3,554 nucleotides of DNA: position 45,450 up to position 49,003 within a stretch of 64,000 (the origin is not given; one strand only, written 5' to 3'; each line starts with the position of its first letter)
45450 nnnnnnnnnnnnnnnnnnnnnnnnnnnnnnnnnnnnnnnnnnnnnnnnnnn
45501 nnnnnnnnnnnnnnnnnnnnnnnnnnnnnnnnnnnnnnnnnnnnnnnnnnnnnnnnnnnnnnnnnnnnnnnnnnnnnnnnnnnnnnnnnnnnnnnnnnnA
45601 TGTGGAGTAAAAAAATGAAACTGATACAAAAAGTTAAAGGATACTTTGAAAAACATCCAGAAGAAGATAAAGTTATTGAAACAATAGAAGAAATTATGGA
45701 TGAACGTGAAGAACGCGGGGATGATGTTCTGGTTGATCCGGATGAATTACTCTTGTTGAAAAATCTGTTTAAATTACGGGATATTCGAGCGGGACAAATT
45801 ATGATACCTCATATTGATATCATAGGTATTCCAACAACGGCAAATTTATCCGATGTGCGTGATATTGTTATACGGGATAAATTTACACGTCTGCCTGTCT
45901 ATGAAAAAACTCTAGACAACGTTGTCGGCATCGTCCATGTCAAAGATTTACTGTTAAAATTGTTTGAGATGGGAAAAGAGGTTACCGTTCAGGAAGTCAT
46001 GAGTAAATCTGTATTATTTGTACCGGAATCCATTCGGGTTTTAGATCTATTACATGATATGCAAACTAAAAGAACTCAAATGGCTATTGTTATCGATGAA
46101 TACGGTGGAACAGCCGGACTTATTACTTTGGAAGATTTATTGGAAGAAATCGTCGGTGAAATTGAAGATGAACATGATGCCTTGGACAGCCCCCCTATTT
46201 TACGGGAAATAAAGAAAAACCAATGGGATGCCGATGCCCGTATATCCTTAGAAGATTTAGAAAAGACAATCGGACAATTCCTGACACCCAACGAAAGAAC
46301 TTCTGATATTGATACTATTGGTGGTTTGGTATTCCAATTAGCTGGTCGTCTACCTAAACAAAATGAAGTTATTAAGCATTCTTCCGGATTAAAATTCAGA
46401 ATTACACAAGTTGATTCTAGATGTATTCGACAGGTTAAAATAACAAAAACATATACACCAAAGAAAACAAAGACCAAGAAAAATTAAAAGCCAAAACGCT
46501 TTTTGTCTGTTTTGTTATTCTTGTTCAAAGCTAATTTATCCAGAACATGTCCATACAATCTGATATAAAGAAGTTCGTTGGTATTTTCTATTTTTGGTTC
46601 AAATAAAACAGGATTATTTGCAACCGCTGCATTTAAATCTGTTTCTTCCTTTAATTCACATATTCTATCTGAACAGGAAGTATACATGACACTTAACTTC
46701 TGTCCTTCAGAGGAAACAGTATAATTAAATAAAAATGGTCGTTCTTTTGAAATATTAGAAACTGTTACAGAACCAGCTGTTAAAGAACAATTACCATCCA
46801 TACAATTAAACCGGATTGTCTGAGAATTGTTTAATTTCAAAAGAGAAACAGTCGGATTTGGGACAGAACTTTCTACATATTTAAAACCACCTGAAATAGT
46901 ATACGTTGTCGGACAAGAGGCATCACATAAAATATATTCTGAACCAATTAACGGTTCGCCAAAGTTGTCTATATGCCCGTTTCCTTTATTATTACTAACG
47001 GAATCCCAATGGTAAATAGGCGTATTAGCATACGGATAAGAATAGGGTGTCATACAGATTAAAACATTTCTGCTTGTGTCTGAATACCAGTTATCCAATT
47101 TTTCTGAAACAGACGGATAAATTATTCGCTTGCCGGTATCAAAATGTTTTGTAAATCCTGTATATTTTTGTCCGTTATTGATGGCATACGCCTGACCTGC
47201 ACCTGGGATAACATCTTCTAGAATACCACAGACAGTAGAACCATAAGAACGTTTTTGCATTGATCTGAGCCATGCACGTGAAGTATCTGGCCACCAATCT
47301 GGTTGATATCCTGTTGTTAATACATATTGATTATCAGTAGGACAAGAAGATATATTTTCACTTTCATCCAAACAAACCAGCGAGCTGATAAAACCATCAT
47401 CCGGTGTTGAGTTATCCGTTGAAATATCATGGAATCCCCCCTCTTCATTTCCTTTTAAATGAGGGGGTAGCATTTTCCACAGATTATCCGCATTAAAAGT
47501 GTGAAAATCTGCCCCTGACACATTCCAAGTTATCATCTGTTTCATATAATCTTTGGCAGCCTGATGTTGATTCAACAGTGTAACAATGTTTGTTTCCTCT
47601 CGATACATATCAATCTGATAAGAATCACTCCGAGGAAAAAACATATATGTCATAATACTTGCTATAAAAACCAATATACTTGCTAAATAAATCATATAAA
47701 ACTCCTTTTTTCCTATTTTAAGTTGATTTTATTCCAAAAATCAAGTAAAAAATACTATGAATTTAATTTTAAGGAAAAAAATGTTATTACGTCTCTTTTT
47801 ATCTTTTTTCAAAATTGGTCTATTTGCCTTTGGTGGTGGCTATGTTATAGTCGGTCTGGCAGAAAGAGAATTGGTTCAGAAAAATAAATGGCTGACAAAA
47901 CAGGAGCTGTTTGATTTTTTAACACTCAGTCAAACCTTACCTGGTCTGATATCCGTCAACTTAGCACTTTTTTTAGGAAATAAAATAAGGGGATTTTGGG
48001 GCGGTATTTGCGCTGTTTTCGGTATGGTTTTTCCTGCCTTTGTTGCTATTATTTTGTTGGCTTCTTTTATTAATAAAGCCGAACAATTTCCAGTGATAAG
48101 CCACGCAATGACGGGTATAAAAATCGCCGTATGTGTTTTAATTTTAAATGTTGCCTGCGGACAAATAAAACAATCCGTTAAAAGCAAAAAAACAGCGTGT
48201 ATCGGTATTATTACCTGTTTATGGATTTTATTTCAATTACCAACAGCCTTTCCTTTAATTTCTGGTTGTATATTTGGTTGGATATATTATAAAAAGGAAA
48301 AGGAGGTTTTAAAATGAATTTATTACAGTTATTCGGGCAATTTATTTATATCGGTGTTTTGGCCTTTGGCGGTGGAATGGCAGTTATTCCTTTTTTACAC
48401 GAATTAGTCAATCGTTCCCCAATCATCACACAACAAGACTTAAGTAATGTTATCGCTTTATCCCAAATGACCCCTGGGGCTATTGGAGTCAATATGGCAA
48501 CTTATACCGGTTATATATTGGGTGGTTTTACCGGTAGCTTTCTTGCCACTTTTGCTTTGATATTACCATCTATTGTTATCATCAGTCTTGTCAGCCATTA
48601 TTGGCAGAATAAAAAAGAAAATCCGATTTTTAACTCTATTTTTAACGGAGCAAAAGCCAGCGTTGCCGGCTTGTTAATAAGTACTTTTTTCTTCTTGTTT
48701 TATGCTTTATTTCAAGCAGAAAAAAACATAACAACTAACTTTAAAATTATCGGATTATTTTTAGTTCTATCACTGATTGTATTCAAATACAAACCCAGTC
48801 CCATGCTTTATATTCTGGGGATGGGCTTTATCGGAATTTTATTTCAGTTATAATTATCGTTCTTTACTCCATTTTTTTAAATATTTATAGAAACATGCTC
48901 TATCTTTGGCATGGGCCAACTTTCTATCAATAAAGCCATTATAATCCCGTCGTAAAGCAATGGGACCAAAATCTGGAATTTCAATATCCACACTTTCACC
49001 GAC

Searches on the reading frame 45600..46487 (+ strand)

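Call 64: search_protein_families(library=pfam, proteins=[window:45600-46487:+], max_evalue=0.00001)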
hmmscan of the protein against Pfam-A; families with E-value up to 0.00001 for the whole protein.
window:45600-46487:+ (295 aa): 2 families
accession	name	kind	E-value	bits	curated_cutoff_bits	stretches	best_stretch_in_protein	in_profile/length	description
PF00571.33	CBS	-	2.8e-16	60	24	2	130-185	1-56/57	CBS domain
PF03471.22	CorC_HlyC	-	5.2e-16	58.9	27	1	203-283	2-79/81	Transporter associated domain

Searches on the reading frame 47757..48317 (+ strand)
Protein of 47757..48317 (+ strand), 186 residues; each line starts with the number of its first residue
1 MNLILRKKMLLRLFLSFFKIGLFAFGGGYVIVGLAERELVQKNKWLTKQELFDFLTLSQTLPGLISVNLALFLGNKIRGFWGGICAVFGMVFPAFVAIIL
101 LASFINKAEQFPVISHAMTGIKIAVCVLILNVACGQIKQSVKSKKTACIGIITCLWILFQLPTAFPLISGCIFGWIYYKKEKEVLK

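Call 63: search_protein_families(library=pfam, proteins=[window:47757-48317:+], max_evalue=0.00001)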
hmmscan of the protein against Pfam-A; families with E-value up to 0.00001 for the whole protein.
window:47757-48317:+ (186 aa): 1 family
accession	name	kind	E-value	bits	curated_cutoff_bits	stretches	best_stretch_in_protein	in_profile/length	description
PF02417.20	Chromate_transp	-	3.2e-43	148.1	28.6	1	11-175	1-166/166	Chromate transporter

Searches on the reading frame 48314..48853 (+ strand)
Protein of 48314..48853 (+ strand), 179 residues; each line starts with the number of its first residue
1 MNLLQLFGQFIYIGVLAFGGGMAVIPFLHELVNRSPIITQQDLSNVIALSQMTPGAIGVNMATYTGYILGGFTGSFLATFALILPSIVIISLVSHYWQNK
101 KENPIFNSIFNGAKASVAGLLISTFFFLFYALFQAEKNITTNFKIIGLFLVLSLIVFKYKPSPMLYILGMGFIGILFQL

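Call 63: search_protein_families(library=pfam, proteins=[window:48314-48853:+], max_evalue=0.00001)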
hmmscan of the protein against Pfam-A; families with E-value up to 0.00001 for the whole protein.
window:48314-48853:+ (179 aa): 1 family
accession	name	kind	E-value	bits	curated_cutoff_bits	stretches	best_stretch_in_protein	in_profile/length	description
PF02417.20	Chromate_transp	-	4e-40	138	28.6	1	4-175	1-166/166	Chromate transporter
